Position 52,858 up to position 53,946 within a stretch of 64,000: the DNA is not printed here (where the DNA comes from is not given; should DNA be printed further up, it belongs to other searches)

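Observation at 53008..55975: AT-rich five-gene cassette: acidic protein, K/E-rich protein, two tandem paralogous lipoproteins, EcsC-like protein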

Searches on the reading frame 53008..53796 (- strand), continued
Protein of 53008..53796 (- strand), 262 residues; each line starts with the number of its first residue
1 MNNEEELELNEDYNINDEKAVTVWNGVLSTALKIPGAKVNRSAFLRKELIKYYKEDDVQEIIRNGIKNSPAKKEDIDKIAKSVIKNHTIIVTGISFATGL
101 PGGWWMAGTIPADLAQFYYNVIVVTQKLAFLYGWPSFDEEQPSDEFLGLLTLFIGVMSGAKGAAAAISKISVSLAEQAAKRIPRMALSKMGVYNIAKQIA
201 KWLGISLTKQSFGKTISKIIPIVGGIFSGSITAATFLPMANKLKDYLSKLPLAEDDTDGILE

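Call 42: search_dna_similar(query=window:53008-53796:-, collection=plasmids, mode=protein, max_rows=25)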
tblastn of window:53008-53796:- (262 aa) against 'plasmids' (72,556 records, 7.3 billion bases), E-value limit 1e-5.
Records with a match: 36; places in all: 36; records where one place covers at least 80% of the query: 31.
Best place of each record, by identity: <60% 36.
By first word of the organism name: Latilactobacillus 9; Lactiplantibacillus 7; Rhodococcus 5; Enterococcus 5; Lactococcus 2; Planococcus 1; Streptomyces 1; Gordonia 1; Arthrobacter 1; Leuconostoc 1; and 3 more.
By predicted mobility (MOB-suite, as given by PLSDB): non-mobilizable 23; mobilizable 9; conjugative 4.
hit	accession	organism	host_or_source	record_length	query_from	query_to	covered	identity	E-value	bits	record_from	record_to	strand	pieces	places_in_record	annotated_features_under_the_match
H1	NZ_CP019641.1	Planococcus lenghuensis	whole organism,crude oil-contamination ...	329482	28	256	87%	46.0%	3e-51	186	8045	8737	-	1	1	hypothetical protein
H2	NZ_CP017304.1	Rhodococcus sp. YL-1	pure culture,soil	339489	21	254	89%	42.3%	3e-49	181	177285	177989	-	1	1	membrane protein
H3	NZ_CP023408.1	Streptomyces fungicidicus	Pig,cell culture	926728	27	254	87%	42.6%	8e-49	179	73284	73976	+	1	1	hypothetical protein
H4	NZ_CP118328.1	Rhodococcus sp. DK17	pure culture,crude oil-contaminated soil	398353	22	254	89%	41.5%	4e-48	177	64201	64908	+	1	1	membrane protein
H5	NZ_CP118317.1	Rhodococcus sp. DK180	pure culture,crude oil-contaminated soil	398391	22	254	89%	41.5%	4e-48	177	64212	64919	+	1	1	membrane protein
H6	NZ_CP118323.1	Rhodococcus sp. DK176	pure culture,crude oil-contaminated soil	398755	22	254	89%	41.5%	4e-48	177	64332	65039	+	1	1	membrane protein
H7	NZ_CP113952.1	Rhodococcus sp. JS3073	culture,soil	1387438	22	254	89%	41.5%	4e-48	177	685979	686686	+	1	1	record has no annotation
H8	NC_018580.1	Gordonia sp. KTR9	-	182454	22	254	89%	40.7%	3e-48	178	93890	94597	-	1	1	hypothetical protein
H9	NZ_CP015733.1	Arthrobacter sp. U41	Purified bacterial strains from deep ...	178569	27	254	87%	40.4%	7e-43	162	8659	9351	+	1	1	hypothetical protein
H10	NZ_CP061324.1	Lactococcus lactis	butter,butter starter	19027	27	249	85%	40.4%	7e-38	147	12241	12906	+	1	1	EcsC family protein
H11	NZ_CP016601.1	Leuconostoc lactis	single cell,kimchi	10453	26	249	85%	39.8%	4e-39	151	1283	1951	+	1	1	EcsC family protein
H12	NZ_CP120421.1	Lactococcus sp. bn62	pig,lung sample of a healthy pig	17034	26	249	85%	38.9%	9e-39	150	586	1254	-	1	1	EcsC family protein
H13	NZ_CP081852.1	Lacticaseibacillus paracasei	Traditional fermented dairy ...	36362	26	249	85%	38.9%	1e-38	150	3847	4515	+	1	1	EcsC family protein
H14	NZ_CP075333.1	Lactiplantibacillus plantarum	whole organism,meat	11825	26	249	85%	38.9%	4e-38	148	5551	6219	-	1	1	EcsC family protein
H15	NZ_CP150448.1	Lactiplantibacillus plantarum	-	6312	26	249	85%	38.5%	3e-38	149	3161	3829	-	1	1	EcsC family protein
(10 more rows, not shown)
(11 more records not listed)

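Call 43: search_dna_similar(query=window:53008-53796:-, collection=phages, mode=protein, max_rows=25)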
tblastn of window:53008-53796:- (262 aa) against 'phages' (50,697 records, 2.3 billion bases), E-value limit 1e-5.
Records with a match: 1; places in all: 1; records where one place covers at least 80% of the query: 1.
Best place of each record, by identity: <60% 1.
By first word of the organism name: Enterococcus 1.
By host as written in the record: Enterococcus faecalis 1.
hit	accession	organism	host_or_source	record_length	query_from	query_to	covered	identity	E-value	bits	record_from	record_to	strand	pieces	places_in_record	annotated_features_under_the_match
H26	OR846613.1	Enterococcus phage Efs 1-1-1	Enterococcus faecalis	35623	27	262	90%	40.2%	8e-43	160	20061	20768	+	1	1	record has no annotation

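Call 44: get_annotated_region(hit=H15, flank=4000)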
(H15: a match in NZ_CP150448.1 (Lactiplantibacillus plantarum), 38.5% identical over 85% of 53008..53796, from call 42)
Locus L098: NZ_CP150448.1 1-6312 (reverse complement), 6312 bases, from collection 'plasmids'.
description: Lactiplantibacillus plantarum strain GBCC_F0227 plasmid pGBCCF0227F, complete sequence
organism: Lactiplantibacillus plantarum (NCBI taxid 1590)
taxonomy: Bacteria; Bacillota; Bacilli; Lactobacillales; Lactobacillaceae; Lactiplantibacillus; Lactiplantibacillus plantarum
host: -; source: -; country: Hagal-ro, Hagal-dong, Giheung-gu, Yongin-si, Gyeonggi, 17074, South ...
typing (MOB-suite, as given by PLSDB): non-mobilizable
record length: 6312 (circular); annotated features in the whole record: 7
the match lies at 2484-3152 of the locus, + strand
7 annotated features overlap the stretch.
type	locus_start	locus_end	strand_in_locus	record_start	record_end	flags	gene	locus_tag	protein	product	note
CDS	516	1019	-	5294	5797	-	-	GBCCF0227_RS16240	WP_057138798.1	DUF536 domain-containing protein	-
CDS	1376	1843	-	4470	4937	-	-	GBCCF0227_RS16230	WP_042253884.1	DNA starvation/stationary phase protection protein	-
CDS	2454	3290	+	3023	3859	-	-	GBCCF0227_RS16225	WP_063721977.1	EcsC family protein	-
CDS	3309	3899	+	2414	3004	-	-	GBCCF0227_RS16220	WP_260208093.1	site-specific integrase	-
CDS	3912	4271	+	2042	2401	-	-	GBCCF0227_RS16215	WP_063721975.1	hypothetical protein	-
CDS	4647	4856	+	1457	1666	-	-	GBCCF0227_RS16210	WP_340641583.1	hypothetical protein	-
CDS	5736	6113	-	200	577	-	-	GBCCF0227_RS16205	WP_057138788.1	YxeA family protein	-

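Call 45: get_annotated_region(hit=H10, flank=5000)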
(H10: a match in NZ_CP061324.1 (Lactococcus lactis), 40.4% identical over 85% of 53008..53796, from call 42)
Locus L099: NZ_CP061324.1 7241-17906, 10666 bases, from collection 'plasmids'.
description: Lactococcus lactis subsp. lactis bv. diacetylactis strain S50 plasmid pS19, complete sequence
organism: Lactococcus lactis (NCBI taxid 44688)
taxonomy: Bacteria; Bacillota; Bacilli; Lactobacillales; Streptococcaceae; Lactococcus; Lactococcus lactis
host: -; source: butter,butter starter; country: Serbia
typing (MOB-suite, as given by PLSDB): mobilizable; replicon rep_cluster_799; relaxase MOBP
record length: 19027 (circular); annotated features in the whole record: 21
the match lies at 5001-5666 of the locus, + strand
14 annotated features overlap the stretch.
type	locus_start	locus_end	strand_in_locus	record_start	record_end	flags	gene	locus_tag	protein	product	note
CDS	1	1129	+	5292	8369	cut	-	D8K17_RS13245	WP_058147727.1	HsdR family type I site-specific deoxyribonuclease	GO:0009307 - DNA restriction-modification system [Evidence IEA]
CDS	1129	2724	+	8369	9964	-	-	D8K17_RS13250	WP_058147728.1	type I restriction-modification system subunit M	GO:0006306 - DNA methylation [Evidence IEA]; GO:0009307 - DNA restriction-modification system [Evidence IEA]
CDS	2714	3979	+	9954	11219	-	-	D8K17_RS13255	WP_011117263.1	restriction endonuclease subunit S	-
CDS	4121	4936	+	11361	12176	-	-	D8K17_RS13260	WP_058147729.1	hypothetical protein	-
CDS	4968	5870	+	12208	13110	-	-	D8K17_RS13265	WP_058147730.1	EcsC family protein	-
CDS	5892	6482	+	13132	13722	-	-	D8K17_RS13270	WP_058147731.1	site-specific integrase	-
CDS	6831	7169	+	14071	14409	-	-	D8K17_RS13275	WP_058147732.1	hypothetical protein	-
CDS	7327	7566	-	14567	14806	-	-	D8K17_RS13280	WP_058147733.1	hypothetical protein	-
CDS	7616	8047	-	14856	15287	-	-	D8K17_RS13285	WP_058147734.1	hypothetical protein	-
CDS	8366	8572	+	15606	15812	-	-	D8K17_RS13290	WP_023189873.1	hypothetical protein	-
CDS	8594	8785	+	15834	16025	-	-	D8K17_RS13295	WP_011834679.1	hypothetical protein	-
CDS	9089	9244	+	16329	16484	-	-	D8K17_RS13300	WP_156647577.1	hypothetical protein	-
CDS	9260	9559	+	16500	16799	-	-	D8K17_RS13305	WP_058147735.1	hypothetical protein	-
CDS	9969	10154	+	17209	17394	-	-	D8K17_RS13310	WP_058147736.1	hypothetical protein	-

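Call 46: get_annotated_region(hit=H1, flank=5000)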
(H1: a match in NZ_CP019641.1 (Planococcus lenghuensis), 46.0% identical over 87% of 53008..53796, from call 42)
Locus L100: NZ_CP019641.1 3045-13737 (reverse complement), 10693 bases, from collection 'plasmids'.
description: Planococcus lenghuensis strain Y42 plasmid unnamed1, complete sequence
organism: Planococcus lenghuensis (NCBI taxid 2213202)
taxonomy: Bacteria; Bacillota; Bacilli; Bacillales; Planococcaceae; Planococcus; Planococcus lenghuensis
host: -; source: whole organism,crude oil-contamination soil; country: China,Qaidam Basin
typing (MOB-suite, as given by PLSDB): mobilizable; replicon rep_cluster_367; relaxase MOBQ
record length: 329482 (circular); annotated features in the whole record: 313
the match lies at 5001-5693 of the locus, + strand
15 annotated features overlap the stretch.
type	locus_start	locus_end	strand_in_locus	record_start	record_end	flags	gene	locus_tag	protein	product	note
CDS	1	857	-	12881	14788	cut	nagE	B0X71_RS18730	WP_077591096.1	N-acetylglucosamine-specific PTS transporter subunit IIBC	-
CDS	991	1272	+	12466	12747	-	-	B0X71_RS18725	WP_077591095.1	transposase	GO:0006313 - DNA transposition [Evidence IEA]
CDS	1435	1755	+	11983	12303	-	-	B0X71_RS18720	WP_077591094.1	hypothetical protein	-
CDS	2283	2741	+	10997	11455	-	-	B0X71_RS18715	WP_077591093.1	JAB domain-containing protein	-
CDS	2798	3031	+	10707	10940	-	-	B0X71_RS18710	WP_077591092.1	hypothetical protein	-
CDS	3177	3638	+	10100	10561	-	-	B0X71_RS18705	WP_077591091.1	hypothetical protein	-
CDS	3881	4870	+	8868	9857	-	-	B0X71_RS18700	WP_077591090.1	DNA/RNA non-specific endonuclease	-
CDS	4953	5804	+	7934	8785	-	-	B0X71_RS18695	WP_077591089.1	hypothetical protein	-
CDS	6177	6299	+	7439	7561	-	-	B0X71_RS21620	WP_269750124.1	hypothetical protein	-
CDS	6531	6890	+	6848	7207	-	-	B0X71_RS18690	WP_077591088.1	GNAT family N-acetyltransferase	-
CDS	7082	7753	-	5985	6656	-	-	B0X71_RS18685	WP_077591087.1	response regulator transcription factor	GO:0000160 - phosphorelay signal transduction system [Evidence IEA]; GO:0006355 - regulation of DNA-templated ...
CDS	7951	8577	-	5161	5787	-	-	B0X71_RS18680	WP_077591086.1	cell wall hydrolase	-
CDS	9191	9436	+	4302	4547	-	-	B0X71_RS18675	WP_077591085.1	hypothetical protein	-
CDS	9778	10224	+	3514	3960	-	-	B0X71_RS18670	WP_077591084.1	hypothetical protein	-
CDS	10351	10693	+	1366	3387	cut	-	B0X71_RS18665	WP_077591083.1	bifunctional diguanylate cyclase/phosphodiesterase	-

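Call 55: find_related_loci(query=A1, collection=viral_contigs, flank=8000)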
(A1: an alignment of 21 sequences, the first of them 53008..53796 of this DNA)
Query A1 (262 aa) in viral_contigs; peptide patterns used: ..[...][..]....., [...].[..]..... (x = any residue, [..] = any of these).
67 stretches matched a pattern; 4 encode a relative of the query (tblastn E <= 1e-3); 4 distinct loci.
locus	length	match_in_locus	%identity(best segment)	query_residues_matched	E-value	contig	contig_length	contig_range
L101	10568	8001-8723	42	17-254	9e-53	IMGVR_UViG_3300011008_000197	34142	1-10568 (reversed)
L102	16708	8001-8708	38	15-249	1e-51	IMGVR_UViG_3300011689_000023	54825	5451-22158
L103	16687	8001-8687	41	32-256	5e-45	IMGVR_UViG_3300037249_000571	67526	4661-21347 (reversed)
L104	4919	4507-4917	44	27-161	3e-31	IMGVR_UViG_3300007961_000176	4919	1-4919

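Call 64: predict_structure(alignment_id=A2)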
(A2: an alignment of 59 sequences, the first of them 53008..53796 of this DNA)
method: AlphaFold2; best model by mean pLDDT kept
length: 262 residues; sequences in the alignment: 59
mean_pLDDT: 80.2   pTM: 0.81
mean pLDDT of the five models: 80.2, 80.1, 77.7, 77.3, 77.0
residues with pLDDT >= 90: 126; 70-90: 68; 50-70: 28; < 50: 40
segments of 3 or more residues with pLDDT < 50: 1-12, 100-103, 105-107, 211-225, 257-262
pLDDT, mean of each block of 10 residues (from residue 1): 43 72 92 94 96 96 86 95 96 75 50 88 97 82 86 94 92 83 65 89 82 42 54 89 96 61 32
secondary structure, 60 per line:
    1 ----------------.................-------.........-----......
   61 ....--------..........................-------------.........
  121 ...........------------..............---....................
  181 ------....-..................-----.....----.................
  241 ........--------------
elements in order: H17-33 H41-49 H55-64 H73-98 H112-131 H144-157 H161-180 H187-190 H192-209 H215-219 H224-248

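Call 68: fold_search(model_id=the predicted structure, library=pdb)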
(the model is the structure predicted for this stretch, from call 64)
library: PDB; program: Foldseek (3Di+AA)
matches with E <= 10: 380; with E <= 0.001: 0
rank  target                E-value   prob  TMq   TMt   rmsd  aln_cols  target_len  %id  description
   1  4j6s_A                6.1e-01  0.21  0.21  0.23  17.7       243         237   12  14-3-3gamma complexed with the N-terminal sequence of tyrosine hydroxylase (residues 1-43) (released 2013-10-02)
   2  4j6s_D                6.4e-01  0.21  0.21  0.23  18.0       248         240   12  14-3-3gamma complexed with the N-terminal sequence of tyrosine hydroxylase (residues 1-43) (released 2013-10-02)
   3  4j6s_C                6.7e-01  0.20  0.21  0.23  17.7       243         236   12  14-3-3gamma complexed with the N-terminal sequence of tyrosine hydroxylase (residues 1-43) (released 2013-10-02)
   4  4j6s_B                8.6e-01  0.18  0.21  0.22  17.5       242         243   14  14-3-3gamma complexed with the N-terminal sequence of tyrosine hydroxylase (residues 1-43) (released 2013-10-02)
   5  6xtz                  8.6e-01  0.06  0.13  0.10  28.6       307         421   12  Structure of Dally-like protein in complex with O-palmitoleoyl serine (released 2020-07-29)
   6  6a5s_G                9.0e-01  0.15  0.20  0.22  16.9       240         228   12  Structure of 14-3-3 gamma in complex with TFEB 14-3-3 binding motif (released 2019-02-13)
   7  6a5s_D                9.4e-01  0.20  0.23  0.25  17.3       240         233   12  Structure of 14-3-3 gamma in complex with TFEB 14-3-3 binding motif (released 2019-02-13)
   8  6lcd_B                9.8e-01  0.11  0.17  0.13  17.7       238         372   10  Crystal structure of AaTPS with PPi (released 2020-07-01)
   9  8ght_A                9.8e-01  0.09  0.16  0.14  23.1       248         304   10  Cryo-electron microscopy structure of the zinc transporter from Bordetella bronchiseptica (released 2023-06-21)
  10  6a5s_A                1.1e+00  0.15  0.21  0.23  17.2       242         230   11  Structure of 14-3-3 gamma in complex with TFEB 14-3-3 binding motif (released 2019-02-13)
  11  9y6l                  1.1e+00  0.10  0.19  0.16  20.2       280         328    8  Avermitilol synthase A177S: Complex with Mg, inorganic pyrophosphate, and benzyltriethyl ammonium cation (released 2025-12-17)
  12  9n9j_7                1.1e+00  0.14  0.18  0.24  13.5       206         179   12  Structure of a GRP94 folding intermediate engaged with a CCDC134- and FKBP11-bound secretory translocon (released 2025-11-19)
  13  8su3                  1.1e+00  0.14  0.22  0.18  21.0       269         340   10  F95S epi-Isozizaene Synthase: complex with 3 Mg2+, inorganic pyrophosphate, and benzyl triethyl ammonium cation (released 2023-07-26)
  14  4o6y_B                1.1e+00  0.09  0.16  0.18  19.0       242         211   16  Crystal Structure of Cytochrome b561 (released 2014-02-05)
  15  6egk_A                1.1e+00  0.09  0.18  0.16  21.8       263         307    9  T181N Cucumene Synthase (released 2018-10-31)
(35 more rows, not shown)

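Call 97: search_protein_families(library=padloc, alignment_id=A8, max_evalue=0.00001)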
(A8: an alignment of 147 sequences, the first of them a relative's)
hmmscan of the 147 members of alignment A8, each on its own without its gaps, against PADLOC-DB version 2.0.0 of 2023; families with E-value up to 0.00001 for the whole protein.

A. member 1, L002:8534-8938:+ (134 aa): 0 families

B. families by the number of members that match (of 147 scanned): 102 families (the first 25 are shown)
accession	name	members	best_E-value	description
PDLC01078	C3a156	3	1.3e-19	oxidoreductase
PDLC02196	IetA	2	3e-07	-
PDLC04790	PDC-S01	1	1.7e-172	-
PDLC03802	RTasHel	1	3e-117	DRT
PDLC00114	GajB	1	3.3e-111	UrvD helicase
PDLC00132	GajB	1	6.1e-100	UrvD helicase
PDLC00117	GajB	1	1.3e-82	UrvD helicase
PDLC04989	PDC-S30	1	2.1e-80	-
PDLC00127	GajB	1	9e-63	UrvD helicase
PDLC00103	GajB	1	3.1e-56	UrvD helicase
PDLC02226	AbiEi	1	2e-51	AbiEi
PDLC00121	GajB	1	1.1e-50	UrvD helicase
PDLC04789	PDC-S01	1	1.3e-50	-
PDLC00123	GajB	1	8.4e-48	UrvD helicase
PDLC04643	PDC-M42C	1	8.5e-48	-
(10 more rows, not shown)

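Call 98: search_protein_families(library=pfam, alignment_id=A8, max_evalue=0.00001)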
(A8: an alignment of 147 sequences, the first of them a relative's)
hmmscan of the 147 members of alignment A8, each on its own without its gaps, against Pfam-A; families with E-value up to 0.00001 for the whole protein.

A. member 1, L002:8534-8938:+ (134 aa): 1 family
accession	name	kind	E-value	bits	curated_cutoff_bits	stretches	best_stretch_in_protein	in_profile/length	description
PF00383.29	dCMP_cyt_deam_1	-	7.4e-08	32.6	25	1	6-106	5-96/102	Cytidine and deoxycytidylate deaminase zinc-binding region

B. families by the number of members that match (of 147 scanned): 123 families (the first 25 are shown)
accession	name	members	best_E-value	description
PF02826.25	2-Hacid_dh_C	5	1.4e-54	D-isomer specific 2-hydroxyacid dehydrogenase, NAD binding domain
PF00296.26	Bac_luciferase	3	3.2e-57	Luciferase-like monooxygenase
PF00682.25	HMGL-like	2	5.1e-90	HMGL-like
PF12002.13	MgsA_C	2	1.7e-71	MgsA AAA+ ATPase C terminal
PF01640.23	Peptidase_C10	2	9.7e-61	Peptidase C10 family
PF22691.2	Thiolase_C_1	2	1.4e-56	Thiolase C-terminal domain-like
PF00670.27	AdoHcyase_NAD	2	5.8e-54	S-adenosyl-L-homocysteine hydrolase, NAD binding domain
PF08502.15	LeuA_dimer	2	4.3e-36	LeuA allosteric (dimerisation) domain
PF22617.1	HCS_D2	2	5.1e-29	Homocitrate synthase post-HMGL domain-like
PF16193.11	AAA_assoc_2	2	6.4e-22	AAA C-terminal domain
PF13855.12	LRR_8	2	1.5e-21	Leucine rich repeat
PF00076.28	RRM_1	2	4.9e-21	RNA recognition motif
PF00004.35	AAA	2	2.3e-18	ATPase family associated with various cellular activities (AAA)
PF05496.18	RuvB_N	2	1.5e-17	Holliday junction DNA helicase RuvB P-loop domain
PF13734.11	Inhibitor_I69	2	1.9e-16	Spi protease inhibitor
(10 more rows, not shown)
